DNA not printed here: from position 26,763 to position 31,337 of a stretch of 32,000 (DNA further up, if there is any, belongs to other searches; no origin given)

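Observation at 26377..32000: Giant double-activase/DUF2229 fusion sits between the large and small subunits of an aconitase-family dehydratase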

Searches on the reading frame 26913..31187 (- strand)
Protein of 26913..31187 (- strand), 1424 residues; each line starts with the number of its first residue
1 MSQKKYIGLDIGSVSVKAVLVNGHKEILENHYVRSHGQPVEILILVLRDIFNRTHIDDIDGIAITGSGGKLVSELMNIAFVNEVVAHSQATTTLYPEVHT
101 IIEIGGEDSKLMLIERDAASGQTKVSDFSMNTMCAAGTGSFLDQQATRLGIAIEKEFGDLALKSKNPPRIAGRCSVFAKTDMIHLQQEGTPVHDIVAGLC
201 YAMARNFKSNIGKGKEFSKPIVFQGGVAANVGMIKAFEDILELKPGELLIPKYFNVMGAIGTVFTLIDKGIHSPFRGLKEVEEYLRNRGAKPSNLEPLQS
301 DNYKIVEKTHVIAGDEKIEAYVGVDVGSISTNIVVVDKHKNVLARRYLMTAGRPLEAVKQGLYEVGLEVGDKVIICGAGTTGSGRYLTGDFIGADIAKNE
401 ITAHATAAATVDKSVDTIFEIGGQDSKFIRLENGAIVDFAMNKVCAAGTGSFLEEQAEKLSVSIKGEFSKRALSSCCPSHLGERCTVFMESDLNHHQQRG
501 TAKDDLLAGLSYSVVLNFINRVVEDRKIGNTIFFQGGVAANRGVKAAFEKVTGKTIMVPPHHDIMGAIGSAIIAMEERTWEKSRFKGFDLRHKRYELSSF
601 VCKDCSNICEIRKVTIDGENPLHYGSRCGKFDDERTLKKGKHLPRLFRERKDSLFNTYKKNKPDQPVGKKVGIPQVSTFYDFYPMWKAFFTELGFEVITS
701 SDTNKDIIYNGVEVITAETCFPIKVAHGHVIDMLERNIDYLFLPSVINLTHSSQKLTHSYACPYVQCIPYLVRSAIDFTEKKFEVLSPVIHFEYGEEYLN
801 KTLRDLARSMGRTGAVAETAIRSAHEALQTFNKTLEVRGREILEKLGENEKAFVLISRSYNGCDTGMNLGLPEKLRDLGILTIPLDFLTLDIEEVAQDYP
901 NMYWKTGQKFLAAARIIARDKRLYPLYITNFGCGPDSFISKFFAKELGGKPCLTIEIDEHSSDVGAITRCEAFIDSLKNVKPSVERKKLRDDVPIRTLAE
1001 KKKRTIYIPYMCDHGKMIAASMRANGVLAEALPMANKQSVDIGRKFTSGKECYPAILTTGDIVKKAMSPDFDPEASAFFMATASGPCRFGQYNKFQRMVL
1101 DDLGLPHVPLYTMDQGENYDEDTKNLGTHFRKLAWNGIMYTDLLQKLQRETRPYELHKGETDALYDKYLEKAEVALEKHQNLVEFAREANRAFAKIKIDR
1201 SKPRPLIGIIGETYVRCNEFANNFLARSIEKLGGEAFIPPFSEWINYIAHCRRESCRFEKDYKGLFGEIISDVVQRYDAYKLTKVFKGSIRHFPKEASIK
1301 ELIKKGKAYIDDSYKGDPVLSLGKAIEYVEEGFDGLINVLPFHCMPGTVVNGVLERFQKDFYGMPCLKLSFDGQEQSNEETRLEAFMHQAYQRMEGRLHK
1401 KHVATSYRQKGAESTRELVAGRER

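Call 7: search_protein_families(library=pfam, proteins=[window:26913-31187:-])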
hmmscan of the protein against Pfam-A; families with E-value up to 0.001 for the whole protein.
window:26913-31187:- (1424 aa): 2 families
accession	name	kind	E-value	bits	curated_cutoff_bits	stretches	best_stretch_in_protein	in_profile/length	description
PF01869.26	BcrAD_BadFG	-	7.7e-75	252.3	31.5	2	322-574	1-271/271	BadF/BadG/BcrA/BcrD ATPase family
PF09989.15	DUF2229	-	2.3e-62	210.9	29.4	1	670-887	1-217/218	CoA enzyme activase uncharacterised domain (DUF2229)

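Call 8: search_protein_families(library=ncbifam, proteins=[window:26913-31187:-])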
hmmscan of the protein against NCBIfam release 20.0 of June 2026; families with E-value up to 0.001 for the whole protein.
window:26913-31187:- (1424 aa): 8 families
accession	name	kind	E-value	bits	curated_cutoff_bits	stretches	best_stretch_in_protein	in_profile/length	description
TIGR00241.1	CoA_E_activ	domain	6.5e-87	291.2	125.4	2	322-573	3-248/248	acyl-CoA dehydratase activase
TIGR03286.1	methan_mark_15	hypoth_equivalog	2.2e-55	188.3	455.75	2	304-574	129-401/404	methanogenesis marker 15 protein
TIGR02259.1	benz_CoA_red_A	equivalog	9.9e-46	156.3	578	2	81-250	251-414/432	benzoyl-CoA reductase subunit A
TIGR03192.1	benz_CoA_bzdQ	equivalog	2e-35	122.7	380.2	2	7-262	35-282/293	benzoyl-CoA reductase, bzd-type, subunit Q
TIGR02261.1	benz_CoA_red_D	equivalog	2.2e-31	109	312.85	2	8-242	5-236/262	benzoyl-CoA reductase subunit D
TIGR03723.1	T6A_TsaD_YgjD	equivalog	0.00041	19.6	296.1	0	487-559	216-293/314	tRNA (adenosine(37)-N6)-threonylcarbamoyltransferase complex transferase subunit TsaD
NF045551.1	GK_Pyrobac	equivalog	0.0006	19.2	500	0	321-358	2-39/294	ATP-dependent glucokinase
NF011660.0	PRK15080.1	equivalog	0.00069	18.9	182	0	517-574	217-273/277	ethanolamine utilization protein EutJ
